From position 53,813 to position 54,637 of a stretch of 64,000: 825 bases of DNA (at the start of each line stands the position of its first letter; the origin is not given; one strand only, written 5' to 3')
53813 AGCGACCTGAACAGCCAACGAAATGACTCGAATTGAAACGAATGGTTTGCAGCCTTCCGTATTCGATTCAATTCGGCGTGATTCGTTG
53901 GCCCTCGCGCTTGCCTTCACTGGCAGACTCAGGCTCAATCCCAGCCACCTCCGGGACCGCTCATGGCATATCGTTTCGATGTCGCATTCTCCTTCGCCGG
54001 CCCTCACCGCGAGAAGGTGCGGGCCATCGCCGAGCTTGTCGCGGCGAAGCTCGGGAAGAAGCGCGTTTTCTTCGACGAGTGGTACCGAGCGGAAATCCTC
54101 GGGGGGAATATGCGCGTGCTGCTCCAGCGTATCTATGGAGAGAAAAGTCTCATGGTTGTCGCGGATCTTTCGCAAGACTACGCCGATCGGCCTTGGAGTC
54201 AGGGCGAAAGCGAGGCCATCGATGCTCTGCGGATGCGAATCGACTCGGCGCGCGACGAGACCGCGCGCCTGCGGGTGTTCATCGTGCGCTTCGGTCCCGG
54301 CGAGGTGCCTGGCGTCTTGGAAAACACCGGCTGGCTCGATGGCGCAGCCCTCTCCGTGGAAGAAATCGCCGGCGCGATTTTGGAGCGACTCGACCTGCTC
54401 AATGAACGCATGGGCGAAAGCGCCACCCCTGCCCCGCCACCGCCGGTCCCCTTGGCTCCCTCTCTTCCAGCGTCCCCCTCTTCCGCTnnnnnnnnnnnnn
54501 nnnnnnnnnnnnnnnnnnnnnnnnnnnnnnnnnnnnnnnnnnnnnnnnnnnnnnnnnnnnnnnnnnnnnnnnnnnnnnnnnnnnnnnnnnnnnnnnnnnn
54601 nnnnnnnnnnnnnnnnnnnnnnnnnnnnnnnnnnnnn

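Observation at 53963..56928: TIR - NB-ARC - TPR STAND NTPase (bacterial NLR-like candidate defence gene) next to intron, repeats and transposase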

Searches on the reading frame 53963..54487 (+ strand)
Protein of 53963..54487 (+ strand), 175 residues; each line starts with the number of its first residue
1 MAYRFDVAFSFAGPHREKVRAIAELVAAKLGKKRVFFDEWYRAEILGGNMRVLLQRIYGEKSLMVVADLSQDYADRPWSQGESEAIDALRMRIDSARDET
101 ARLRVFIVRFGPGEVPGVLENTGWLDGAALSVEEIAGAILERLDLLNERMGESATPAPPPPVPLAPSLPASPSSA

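Call 37: predict_structure(alignment_id=A2)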
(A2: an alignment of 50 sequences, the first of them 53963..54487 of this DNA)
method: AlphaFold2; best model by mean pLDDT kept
length: 175 residues; sequences in the alignment: 50
mean_pLDDT: 87.8   pTM: 0.79
mean pLDDT of the five models: 87.8, 87.6, 87.3, 86.3, 85.0
residues with pLDDT >= 90: 93; 70-90: 73; 50-70: 9; < 50: 0
segments of 3 or more residues with pLDDT < 50: none
pLDDT, mean of each block of 10 residues (from residue 1): 92 87 98 97 91 91 92 70 79 86 93 77 92 98 97 80 79 75
secondary structure, 60 per line:
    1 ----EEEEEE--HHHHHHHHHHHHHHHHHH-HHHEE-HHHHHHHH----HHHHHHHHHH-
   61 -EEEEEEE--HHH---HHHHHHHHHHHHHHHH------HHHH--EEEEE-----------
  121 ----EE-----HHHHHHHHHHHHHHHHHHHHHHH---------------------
elements in order: E5-10 H13-30 H38-45 H50-59 E62-68 H77-92 H99-102 E105-109 H132-154

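Call 40: fold_search(model_id=the predicted structure, library=pdb)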
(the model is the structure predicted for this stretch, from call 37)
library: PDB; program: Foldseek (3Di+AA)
matches with E <= 10: 974; with E <= 0.001: 6
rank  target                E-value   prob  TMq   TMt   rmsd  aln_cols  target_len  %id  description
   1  7uxu_A                3.4e-05  1.00  0.55  0.70   4.2       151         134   20  CryoEM structure of the TIR domain from AbTir in complex with 3AD (released 2022-09-07)
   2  8yym_A                1.7e-04  1.00  0.54  0.67   3.8       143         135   12  Cryo-EM structure of cylindrical fiber of MyD88 TIR (released 2025-03-26)
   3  8w8m_1A               2.1e-04  1.00  0.53  0.66   4.2       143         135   12  Cryo-EM structure of helical filament of MyD88 TIR (released 2024-09-04)
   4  9dlg_A                2.7e-04  1.00  0.50  0.55   6.3       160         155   12  CryoEM structure of the TIR domain from human TRAM (released 2025-01-22)
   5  7beq                  6.8e-04  1.00  0.56  0.69   3.8       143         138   13  MicroED structure of the MyD88 TIR domain higher-order assembly (released 2021-03-10)
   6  8rlm_A                7.7e-04  1.00  0.44  0.47   6.6       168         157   11  TRIF Oligomerisation (released 2025-07-16)
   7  4w8g                  1.3e-03  1.00  0.55  0.74   3.2       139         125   18  Crystal structure of the TIR domain of the Toll-related Receptor TRR-2 from the lower metazoan Hydra magnipapillata (cry (released 2015-09-09)
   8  8ifl_A                1.3e-03  1.00  0.49  0.23   9.1       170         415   12  Cryo-EM structure of tetrameric SPARTA gRNA-ssDNA target complex in state 1 (released 2024-01-17)
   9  5uzb_A                1.9e-03  1.00  0.60  0.71   3.6       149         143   15  Cryo-EM structure of the MAL TIR domain filament (released 2017-07-26)
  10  7vu8                  1.9e-03  0.98  0.39  0.40  12.5       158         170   20  L7-Tir domain with bound ligand (released 2022-06-01)
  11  4w8h_A                2.1e-03  1.00  0.56  0.74   3.2       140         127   18  Crystal structure of the TIR domain of the Toll-related Receptor TRR-2 from the lower metazoan Hydra magnipapillata (c (released 2015-09-09)
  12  8isy_B                2.2e-03  1.00  0.51  0.23   5.4       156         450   13  Cryo-EM structure of free-state Crt-SPARTA (released 2023-10-18)
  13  8i87_G                2.3e-03  1.00  0.46  0.23   9.1       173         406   12  Cryo-EM structure of TIR-APAZ/Ago-gRNA-DNA complex (released 2023-07-19)
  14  4c6t_B                3.2e-03  1.00  0.53  0.55   5.2       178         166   19  Crystal structure of the RPS4 and RRS1 TIR domain heterodimer (released 2014-05-28)
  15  8oz6_A                3.4e-03  1.00  0.49  0.24   6.1       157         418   12  cryoEM structure of SPARTA complex ligand-free (released 2023-08-16)
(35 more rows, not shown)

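Call 43: search_solved_structures(query=A4, max_evalue=10, show_alignments=5)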
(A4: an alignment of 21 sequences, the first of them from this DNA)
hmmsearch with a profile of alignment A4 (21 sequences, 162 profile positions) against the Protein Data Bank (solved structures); distinct sequences matched with E-value up to 10: 8.
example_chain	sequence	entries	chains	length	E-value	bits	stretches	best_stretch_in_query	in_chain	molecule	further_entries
4c6r_A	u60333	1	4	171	0.00026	23.9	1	17-88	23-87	DISEASE RESISTANCE PROTEIN RPS4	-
4c6t_B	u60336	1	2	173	0.00027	23.8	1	17-88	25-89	DISEASE RESISTANCE PROTEIN RPS4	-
5h3c_A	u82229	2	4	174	0.15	14.9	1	53-94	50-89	Protein SUPPRESSOR OF npr1-1, CONSTITUTIVE 1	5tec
3ozi_A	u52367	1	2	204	0.35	13.7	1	5-87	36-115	L6tr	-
3jrn_A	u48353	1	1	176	0.54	13.1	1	61-92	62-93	AT1G72930 protein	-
5ku7_A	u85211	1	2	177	0.56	13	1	53-92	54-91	TIR-NB-LRR type resistance protein RPV1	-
6o0w_A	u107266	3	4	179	0.83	12.5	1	53-91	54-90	TIR-NB-LRR type resistance protein RUN1 | Disease resistance protein RUN1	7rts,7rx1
7vu8_B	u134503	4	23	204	1.3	11.8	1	60-87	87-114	Flax rust resistance protein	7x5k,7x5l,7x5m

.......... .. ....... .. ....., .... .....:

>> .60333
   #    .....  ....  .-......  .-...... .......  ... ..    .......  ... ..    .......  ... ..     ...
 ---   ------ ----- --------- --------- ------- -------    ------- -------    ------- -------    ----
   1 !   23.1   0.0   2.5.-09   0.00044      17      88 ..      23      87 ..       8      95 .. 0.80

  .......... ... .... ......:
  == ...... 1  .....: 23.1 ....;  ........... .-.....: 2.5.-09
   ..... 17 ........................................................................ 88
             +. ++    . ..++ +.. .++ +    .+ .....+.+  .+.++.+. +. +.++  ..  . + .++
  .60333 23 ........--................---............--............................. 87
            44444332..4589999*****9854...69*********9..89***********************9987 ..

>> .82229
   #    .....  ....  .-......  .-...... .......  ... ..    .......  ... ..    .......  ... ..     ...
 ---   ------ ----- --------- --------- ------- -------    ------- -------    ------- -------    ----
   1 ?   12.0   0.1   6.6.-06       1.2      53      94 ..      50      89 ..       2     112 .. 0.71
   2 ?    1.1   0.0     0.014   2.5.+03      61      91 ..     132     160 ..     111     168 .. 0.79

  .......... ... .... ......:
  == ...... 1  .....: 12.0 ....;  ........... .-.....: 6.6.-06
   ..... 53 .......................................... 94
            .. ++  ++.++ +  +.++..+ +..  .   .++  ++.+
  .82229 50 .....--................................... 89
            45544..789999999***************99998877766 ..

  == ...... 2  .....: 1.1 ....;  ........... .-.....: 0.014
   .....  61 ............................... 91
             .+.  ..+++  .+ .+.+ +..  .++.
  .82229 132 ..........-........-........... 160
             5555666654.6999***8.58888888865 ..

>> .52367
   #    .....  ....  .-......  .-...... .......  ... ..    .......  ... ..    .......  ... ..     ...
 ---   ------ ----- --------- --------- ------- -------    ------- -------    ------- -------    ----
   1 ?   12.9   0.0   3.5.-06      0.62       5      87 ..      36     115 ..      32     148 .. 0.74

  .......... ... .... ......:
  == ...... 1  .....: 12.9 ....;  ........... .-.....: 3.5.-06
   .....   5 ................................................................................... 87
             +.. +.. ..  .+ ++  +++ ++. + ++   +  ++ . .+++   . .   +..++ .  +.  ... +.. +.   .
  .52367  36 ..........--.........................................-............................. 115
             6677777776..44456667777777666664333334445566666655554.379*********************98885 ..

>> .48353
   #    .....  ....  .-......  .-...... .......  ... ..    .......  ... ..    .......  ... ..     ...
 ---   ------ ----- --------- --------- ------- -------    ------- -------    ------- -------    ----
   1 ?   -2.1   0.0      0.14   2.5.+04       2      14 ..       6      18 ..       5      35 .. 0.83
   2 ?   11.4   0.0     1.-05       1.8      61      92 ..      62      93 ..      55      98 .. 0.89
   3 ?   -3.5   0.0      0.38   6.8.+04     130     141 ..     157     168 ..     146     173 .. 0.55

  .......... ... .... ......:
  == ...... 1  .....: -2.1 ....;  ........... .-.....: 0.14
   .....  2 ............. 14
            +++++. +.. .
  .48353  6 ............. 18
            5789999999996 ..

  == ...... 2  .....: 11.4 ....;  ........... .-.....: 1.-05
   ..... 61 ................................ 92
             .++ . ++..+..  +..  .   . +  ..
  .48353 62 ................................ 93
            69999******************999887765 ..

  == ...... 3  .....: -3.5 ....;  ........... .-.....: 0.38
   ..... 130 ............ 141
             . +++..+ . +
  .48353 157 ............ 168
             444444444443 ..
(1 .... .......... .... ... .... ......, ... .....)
